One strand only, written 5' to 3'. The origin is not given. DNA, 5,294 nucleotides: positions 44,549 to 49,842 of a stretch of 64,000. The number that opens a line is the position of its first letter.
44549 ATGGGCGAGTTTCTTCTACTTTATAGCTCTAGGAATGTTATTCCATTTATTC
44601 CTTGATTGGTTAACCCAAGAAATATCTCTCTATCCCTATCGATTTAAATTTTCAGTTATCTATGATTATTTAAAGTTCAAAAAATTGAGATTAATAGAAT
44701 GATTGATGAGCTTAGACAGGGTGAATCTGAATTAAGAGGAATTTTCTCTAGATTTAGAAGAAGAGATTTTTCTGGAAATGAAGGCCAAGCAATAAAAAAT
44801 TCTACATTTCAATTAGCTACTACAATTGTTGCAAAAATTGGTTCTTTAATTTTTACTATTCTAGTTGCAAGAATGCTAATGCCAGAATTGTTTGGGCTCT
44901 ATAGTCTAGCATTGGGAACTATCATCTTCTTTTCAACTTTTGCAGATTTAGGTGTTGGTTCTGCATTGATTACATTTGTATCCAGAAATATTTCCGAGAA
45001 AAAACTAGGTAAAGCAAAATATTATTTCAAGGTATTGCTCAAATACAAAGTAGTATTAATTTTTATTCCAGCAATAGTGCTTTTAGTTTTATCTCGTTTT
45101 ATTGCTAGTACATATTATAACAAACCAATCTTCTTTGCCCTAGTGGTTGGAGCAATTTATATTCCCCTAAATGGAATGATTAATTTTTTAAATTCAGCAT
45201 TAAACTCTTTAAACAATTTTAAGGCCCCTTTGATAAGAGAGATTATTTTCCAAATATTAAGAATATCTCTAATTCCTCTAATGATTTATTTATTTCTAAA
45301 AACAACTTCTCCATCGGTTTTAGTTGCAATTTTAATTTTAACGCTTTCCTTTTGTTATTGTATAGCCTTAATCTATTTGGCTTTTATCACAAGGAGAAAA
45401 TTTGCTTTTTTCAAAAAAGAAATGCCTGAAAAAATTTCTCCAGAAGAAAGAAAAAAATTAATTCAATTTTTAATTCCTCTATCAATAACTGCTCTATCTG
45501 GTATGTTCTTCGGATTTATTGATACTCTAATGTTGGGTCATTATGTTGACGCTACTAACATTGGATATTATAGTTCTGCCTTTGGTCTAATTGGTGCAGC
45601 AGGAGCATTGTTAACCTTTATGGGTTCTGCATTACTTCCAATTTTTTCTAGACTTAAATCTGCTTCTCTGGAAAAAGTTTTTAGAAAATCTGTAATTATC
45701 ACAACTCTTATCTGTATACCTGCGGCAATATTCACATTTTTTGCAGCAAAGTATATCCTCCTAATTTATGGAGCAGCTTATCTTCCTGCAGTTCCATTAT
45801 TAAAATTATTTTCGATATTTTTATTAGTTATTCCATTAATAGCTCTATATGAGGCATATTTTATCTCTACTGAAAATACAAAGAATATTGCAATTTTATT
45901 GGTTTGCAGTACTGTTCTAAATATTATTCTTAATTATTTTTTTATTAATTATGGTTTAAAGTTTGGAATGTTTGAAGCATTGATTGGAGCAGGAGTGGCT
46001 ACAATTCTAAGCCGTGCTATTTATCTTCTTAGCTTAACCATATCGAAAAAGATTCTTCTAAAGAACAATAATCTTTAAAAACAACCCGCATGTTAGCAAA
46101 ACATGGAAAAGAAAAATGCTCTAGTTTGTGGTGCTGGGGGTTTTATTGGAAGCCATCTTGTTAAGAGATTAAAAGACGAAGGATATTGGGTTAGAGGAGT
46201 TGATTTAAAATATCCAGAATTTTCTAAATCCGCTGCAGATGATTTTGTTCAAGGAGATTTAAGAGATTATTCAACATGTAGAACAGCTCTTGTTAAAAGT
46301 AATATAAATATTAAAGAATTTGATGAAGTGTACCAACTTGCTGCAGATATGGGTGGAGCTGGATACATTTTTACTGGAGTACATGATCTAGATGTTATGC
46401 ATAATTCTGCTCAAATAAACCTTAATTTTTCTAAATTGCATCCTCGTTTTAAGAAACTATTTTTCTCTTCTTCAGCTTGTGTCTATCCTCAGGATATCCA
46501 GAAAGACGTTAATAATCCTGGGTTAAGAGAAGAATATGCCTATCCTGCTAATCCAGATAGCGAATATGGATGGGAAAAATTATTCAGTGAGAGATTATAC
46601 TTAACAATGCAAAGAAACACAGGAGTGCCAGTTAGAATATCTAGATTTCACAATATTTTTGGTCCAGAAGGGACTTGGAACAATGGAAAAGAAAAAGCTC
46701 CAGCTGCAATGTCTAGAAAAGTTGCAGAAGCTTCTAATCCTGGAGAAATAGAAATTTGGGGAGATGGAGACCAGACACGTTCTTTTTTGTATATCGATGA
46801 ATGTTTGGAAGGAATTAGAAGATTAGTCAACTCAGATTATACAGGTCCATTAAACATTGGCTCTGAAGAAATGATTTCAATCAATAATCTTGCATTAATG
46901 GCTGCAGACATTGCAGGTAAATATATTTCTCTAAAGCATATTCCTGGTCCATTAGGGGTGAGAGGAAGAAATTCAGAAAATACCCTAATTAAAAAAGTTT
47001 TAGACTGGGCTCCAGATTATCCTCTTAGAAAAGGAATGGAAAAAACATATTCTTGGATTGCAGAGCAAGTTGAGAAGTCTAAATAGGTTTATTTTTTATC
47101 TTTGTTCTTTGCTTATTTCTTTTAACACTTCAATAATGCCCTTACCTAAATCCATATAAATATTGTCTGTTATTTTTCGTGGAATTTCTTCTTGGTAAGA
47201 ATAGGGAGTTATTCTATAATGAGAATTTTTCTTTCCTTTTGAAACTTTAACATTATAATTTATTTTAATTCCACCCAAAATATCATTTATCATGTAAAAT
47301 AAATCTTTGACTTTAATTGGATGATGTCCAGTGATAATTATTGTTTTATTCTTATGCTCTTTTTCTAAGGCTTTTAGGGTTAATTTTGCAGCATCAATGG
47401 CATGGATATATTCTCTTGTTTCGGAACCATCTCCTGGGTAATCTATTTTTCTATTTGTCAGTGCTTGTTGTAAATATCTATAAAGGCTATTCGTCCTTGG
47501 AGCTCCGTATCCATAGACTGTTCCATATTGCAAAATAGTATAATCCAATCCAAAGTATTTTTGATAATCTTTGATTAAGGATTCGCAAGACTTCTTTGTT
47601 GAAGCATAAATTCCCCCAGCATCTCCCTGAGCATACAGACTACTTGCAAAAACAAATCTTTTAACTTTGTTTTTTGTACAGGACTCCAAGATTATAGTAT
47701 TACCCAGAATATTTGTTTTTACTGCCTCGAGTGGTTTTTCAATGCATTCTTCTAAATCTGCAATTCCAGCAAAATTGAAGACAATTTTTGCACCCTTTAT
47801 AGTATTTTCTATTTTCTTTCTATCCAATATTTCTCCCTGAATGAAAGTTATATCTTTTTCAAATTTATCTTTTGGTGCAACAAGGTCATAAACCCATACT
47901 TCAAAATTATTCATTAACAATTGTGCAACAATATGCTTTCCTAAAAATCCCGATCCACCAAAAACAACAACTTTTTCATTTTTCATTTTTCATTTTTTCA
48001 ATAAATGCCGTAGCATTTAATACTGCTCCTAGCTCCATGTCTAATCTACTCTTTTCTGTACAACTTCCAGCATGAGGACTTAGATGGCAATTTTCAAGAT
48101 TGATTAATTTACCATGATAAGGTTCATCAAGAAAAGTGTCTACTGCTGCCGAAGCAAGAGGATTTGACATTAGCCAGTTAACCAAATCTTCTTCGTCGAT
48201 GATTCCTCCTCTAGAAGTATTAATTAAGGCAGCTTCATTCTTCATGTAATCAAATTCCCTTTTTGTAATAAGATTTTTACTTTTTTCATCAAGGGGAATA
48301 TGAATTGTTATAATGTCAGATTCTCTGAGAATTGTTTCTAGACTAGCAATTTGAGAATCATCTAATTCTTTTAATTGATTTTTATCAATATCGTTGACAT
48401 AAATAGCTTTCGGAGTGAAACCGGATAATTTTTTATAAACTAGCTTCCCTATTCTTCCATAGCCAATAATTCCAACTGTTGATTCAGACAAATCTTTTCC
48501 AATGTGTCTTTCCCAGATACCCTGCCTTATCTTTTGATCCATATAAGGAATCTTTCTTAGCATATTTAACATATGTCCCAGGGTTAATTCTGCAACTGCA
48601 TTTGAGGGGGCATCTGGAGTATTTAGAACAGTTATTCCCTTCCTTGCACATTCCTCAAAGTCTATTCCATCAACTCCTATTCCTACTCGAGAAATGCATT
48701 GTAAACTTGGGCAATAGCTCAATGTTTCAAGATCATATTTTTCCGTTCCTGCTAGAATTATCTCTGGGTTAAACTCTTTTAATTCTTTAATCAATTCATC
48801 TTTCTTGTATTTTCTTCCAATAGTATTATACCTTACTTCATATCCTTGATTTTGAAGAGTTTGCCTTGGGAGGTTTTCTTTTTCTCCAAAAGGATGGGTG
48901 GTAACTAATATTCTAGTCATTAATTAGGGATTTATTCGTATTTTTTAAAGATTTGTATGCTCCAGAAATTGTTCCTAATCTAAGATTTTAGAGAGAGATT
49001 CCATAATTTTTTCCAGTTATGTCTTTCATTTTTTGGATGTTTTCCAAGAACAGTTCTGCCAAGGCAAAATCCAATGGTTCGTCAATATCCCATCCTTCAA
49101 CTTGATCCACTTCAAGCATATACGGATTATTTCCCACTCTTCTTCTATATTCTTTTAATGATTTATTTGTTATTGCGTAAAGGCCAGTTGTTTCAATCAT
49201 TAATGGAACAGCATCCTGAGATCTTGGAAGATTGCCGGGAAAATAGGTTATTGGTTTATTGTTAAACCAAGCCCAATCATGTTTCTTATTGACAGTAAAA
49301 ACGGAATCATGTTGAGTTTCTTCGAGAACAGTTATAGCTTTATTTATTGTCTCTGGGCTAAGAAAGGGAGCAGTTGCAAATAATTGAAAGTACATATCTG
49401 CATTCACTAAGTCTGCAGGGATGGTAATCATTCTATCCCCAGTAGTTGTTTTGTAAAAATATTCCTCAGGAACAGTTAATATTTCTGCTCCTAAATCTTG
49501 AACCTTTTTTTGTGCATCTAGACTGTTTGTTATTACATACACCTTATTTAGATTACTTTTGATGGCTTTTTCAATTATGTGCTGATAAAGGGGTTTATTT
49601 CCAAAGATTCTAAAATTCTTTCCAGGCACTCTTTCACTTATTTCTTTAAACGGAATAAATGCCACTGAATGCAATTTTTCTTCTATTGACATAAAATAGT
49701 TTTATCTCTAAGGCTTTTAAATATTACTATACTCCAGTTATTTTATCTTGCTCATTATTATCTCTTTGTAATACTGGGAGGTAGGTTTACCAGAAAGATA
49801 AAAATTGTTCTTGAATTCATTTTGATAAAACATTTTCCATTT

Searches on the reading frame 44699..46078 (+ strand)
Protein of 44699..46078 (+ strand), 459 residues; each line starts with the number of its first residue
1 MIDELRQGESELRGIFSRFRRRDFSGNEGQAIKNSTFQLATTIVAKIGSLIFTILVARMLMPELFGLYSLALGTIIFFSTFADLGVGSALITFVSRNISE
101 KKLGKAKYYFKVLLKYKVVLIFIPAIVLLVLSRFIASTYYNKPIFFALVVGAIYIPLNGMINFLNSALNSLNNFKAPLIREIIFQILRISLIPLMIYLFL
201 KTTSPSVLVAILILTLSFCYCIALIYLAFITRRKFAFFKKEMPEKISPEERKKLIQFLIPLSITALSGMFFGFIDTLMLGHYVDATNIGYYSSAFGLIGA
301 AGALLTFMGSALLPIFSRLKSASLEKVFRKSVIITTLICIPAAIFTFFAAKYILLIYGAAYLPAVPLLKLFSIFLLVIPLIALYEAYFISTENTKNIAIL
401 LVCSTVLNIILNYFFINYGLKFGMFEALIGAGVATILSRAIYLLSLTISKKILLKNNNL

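Call 15: search_protein_families(library=ncbifam, max_evalue=0.001, proteins=[window:44699-46078:+])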
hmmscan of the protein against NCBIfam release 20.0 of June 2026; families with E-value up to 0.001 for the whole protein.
window:44699-46078:+ (459 aa): 6 families
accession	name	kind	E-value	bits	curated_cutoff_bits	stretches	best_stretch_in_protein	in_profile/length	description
TIGR00797.1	matE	subfamily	2.6e-19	69.4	147.4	2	260-448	1-190/396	MATE family efflux transporter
TIGR02900.1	spore_V_B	equivalog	1.3e-13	50.6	372.3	1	38-279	8-252/488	stage V sporulation protein B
NF007773.0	PRK10459.1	equivalog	2.4e-08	33.4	273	1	39-375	16-334/492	MOP flippase family protein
TIGR01695.1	murJ_mviN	equivalog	7.9e-07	28.1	235.55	1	76-452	49-432/506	murein biosynthesis integral membrane protein MurJ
NF058658.1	Oglyco_Wzx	exception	9.4e-07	28.2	720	1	46-431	25-390/478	O-glycosylation flippase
NF041871.1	Wzx_EPS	equivalog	1.1e-06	27.6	800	1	250-449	201-399/492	exopolysaccharide biosynthesis flippase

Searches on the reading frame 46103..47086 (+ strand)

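Call 15: search_protein_families(library=ncbifam, max_evalue=0.001, proteins=[window:46103-47086:+])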
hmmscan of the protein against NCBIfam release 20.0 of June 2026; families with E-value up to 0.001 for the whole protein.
window:46103-47086:+ (327 aa): 22 families
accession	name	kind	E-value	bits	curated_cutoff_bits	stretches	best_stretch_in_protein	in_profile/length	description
NF047922.1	GDPFucSynFcl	equivalog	3.8e-22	79.1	500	1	5-324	4-306/308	GDP-L-fucose synthase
TIGR01179.1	galE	equivalog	8.4e-17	61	262.3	1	7-322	3-328/332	UDP-glucose 4-epimerase GalE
TIGR04180.1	EDH_00030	hypoth_equivalog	1.3e-16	60.6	475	1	7-306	2-296/297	NAD-dependent 4,6-dehydratase LegB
TIGR02197.1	heptose_epim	equivalog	4.8e-15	55.5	274.6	1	7-291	2-280/316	ADP-glyceromanno-heptose 6-epimerase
TIGR01181.1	dTDP_gluc_dehyt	equivalog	9.1e-14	51.2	365.1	1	6-322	2-314/321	dTDP-glucose 4,6-dehydratase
NF008872.0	PRK11908.1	equivalog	1.2e-10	40.9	294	1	4-275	2-275/349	bifunctional UDP-4-keto-pentose/UDP-xylose synthase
NF005998.1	PRK08125.1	equivalog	2e-07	29.8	777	1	3-275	315-589/649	bifunctional UDP-4-amino-4-deoxy-L-arabinose formyltransferase/UDP-glucuronic acid oxidase ArnA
TIGR03466.1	HpnA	hypoth_equivalog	6.3e-07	28.6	367.65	1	5-63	2-62/327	hopanoid-associated sugar epimerase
NF058621.1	DiazavRedAvaA7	equivalog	1.3e-06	28.2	400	0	7-68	4-65/304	3-diazoavenalumate denitrifying reductase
NF008360.0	PRK11150.1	equivalog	1.3e-06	27.9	452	1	7-294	3-276/310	ADP-glyceromanno-heptose 6-epimerase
NF007490.0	PRK10084.1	subfamily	1.3e-06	27.7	649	1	55-319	56-334/361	dTDP-glucose 4,6-dehydratase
TIGR01777.1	yfcH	hypoth_equivalog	6.2e-06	26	207.35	0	7-33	2-28/292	TIGR01777 family oxidoreductase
NF047837.1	UDPAcbARedWbcJ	equivalog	2e-05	23.7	500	1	149-246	97-188/372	UDP-2-acetamido-2,6-beta-L-arabino-hexul-4-ose reductase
NF042422.1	oxyalk_red_OleD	equivalog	2.2e-05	24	580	1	6-234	3-207/329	2-alkyl-3-oxoalkanoate reductase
NF042423.1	oxyalk_red_Shew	equivalog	3.1e-05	23.2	580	1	4-189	9-178/331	2-alkyl-3-oxoalkanoate reductase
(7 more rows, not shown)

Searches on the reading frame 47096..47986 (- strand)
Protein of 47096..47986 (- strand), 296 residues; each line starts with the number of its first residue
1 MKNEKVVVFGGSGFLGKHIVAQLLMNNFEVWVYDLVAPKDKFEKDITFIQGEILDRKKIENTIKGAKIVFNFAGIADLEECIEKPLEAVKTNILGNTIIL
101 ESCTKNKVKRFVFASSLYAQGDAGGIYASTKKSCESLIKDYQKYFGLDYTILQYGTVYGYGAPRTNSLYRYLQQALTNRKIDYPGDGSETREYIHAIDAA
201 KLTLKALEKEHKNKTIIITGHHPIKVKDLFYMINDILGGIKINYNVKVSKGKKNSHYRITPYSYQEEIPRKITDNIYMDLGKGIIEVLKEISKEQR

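Call 16: search_protein_families(library=pfam, max_evalue=0.001, proteins=[window:47096-47986:-])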
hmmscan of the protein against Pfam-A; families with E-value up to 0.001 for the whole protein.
window:47096-47986:- (296 aa): 8 families
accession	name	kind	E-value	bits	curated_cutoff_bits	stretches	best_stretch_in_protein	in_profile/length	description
PF01370.27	Epimerase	-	1.6e-37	129.6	20.9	1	6-214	1-235/240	NAD dependent epimerase/dehydratase family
PF16363.11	GDP_Man_Dehyd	-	5e-22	79.2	27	1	8-262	2-296/332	GDP-mannose 4,6 dehydratase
PF01073.25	3Beta_HSD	-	1.6e-19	70.4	22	1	7-122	1-122/280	3-beta hydroxysteroid dehydrogenase/isomerase family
PF02719.21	Polysacc_synt_2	-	2e-15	57.2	20.2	1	7-236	2-246/293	Polysaccharide biosynthesis protein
PF13460.12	NAD_binding_10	-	1.4e-12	48.3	27.2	1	10-157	1-146/184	NAD(P)H-binding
PF05368.20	NmrA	-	2.2e-11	44.4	27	1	3-219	2-215/298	NmrA-like family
PF07993.18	NAD_binding_4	-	4.2e-11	42.9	20.1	0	10-41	3-35/258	Male sterility protein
PF04321.23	RmlD_sub_bind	-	2.1e-06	27.5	27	1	5-178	2-170/287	RmlD substrate binding domain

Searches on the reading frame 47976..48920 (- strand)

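Call 16: search_protein_families(library=pfam, max_evalue=0.001, proteins=[window:47976-48920:-])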
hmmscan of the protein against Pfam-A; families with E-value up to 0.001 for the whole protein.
window:47976-48920:- (314 aa): 3 families
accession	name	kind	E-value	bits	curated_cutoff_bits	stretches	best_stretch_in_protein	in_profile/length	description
PF02826.25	2-Hacid_dh_C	-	3.7e-49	166.9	25.1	1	114-285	1-178/178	D-isomer specific 2-hydroxyacid dehydrogenase, NAD binding domain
PF00389.36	2-Hacid_dh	-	1.5e-22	80.1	24.6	1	19-309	12-126/134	D-isomer specific 2-hydroxyacid dehydrogenase, catalytic domain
PF00670.27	AdoHcyase_NAD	-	3.5e-05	24.4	27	1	147-260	24-131/162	S-adenosyl-L-homocysteine hydrolase, NAD binding domain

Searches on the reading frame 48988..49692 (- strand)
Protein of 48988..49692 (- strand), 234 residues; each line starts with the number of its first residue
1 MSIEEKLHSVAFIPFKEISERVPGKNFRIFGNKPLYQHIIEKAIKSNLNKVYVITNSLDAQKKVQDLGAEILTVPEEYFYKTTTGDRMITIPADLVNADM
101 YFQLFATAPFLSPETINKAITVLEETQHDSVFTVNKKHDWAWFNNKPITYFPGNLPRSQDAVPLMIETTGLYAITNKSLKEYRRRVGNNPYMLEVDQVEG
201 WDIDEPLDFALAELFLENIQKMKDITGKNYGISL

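Call 16: search_protein_families(library=pfam, max_evalue=0.001, proteins=[window:48988-49692:-])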
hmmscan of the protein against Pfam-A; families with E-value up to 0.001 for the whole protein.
window:48988-49692:- (234 aa): 2 families
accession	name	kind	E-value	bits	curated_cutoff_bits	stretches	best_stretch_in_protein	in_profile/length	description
PF02348.25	CTP_transf_3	-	2.3e-16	60.7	22.6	1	18-137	9-128/217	Cytidylyltransferase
PF12804.13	NTP_transf_3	-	4.8e-06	27.3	27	1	26-139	17-127/160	MobA-like NTP transferase domain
